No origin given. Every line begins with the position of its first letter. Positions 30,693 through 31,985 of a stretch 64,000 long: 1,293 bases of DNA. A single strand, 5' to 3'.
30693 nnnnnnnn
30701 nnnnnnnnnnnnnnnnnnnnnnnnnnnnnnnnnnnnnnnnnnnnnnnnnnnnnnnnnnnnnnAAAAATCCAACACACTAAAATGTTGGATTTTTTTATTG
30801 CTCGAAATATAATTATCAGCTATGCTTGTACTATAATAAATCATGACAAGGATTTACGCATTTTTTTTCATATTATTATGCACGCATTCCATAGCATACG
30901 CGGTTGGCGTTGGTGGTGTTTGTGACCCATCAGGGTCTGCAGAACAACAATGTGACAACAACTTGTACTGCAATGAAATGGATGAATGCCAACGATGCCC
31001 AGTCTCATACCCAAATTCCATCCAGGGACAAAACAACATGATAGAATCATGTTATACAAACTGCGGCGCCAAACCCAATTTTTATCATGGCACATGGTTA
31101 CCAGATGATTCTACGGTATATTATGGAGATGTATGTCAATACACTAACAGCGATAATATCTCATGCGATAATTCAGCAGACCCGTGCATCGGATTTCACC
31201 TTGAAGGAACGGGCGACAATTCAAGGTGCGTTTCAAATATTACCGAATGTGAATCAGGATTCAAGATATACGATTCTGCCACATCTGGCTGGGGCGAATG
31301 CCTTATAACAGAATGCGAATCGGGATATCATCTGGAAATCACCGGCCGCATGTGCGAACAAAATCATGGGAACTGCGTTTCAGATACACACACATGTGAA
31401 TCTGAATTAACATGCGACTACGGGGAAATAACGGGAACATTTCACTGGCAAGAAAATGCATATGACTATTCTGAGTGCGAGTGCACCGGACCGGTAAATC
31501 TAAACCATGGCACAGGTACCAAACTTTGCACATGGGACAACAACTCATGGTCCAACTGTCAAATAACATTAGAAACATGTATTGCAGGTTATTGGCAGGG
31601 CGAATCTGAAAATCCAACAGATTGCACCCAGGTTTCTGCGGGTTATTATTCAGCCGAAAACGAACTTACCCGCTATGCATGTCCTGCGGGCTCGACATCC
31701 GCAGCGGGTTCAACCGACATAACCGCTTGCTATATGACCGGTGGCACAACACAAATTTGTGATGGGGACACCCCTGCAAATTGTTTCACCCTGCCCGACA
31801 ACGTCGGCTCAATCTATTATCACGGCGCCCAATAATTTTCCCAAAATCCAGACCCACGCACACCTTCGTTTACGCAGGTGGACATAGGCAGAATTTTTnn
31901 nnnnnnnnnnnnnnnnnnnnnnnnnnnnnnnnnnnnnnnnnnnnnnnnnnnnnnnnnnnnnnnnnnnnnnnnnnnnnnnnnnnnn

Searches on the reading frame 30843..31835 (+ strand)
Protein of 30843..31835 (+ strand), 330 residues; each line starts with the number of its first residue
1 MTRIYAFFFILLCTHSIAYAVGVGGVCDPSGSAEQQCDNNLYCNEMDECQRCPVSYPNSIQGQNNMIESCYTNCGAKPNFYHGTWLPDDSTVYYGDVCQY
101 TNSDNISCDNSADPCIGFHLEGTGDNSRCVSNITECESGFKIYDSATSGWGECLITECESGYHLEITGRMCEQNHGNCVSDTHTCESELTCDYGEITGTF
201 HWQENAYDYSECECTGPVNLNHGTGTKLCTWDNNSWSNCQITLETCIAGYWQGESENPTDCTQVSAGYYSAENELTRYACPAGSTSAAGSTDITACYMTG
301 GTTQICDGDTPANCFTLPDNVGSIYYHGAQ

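Call 8: search_protein_families(library=pfam, proteins=[window:30843-31835:+], max_evalue=1)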
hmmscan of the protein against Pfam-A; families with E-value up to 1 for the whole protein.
window:30843-31835:+ (330 aa): 0 families

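Call 9: search_protein_families(library=ncbifam, proteins=[window:30843-31835:+], max_evalue=1)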
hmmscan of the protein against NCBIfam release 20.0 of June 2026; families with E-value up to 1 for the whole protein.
window:30843-31835:+ (330 aa): 0 families

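Call 85: find_homologous_proteins(query=window:30843-31835:+)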
Query window:30843-31835:+ (330 aa): 16 proteins with E <= 0.001 among 353 candidates.
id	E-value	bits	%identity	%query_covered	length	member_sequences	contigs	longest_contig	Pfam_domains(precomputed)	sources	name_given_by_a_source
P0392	9.8e-231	783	100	100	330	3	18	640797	-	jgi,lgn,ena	-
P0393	1.5e-172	592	79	100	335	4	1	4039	-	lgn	-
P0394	5.4e-172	590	78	100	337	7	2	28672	-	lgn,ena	-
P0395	5.3e-157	541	73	100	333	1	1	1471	-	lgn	-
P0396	4.7e-154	531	72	100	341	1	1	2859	-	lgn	-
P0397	1.7e-149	516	68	100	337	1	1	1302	-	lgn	-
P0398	3.0e-145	502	73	96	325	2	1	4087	-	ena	-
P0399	2.4e-136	473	66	100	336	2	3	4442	-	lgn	-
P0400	4.7e-132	459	63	100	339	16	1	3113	-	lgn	-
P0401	2.1e-131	457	80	75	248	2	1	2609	-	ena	-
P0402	4.5e-119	416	59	100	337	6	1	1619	-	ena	-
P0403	1.5e-109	385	56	100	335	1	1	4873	-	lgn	-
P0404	2.1e-14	72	68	20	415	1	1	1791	-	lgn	-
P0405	7.4e-12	63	72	21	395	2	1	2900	PF09479.17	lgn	-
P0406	1.9e-10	59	53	28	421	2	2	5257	PF09479.17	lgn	-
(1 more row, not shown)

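Call 91: search_protein_families(library=phrogs, proteins=[window:30843-31835:+], max_evalue=0.01)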
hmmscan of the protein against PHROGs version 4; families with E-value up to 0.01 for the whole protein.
window:30843-31835:+ (330 aa): 0 families
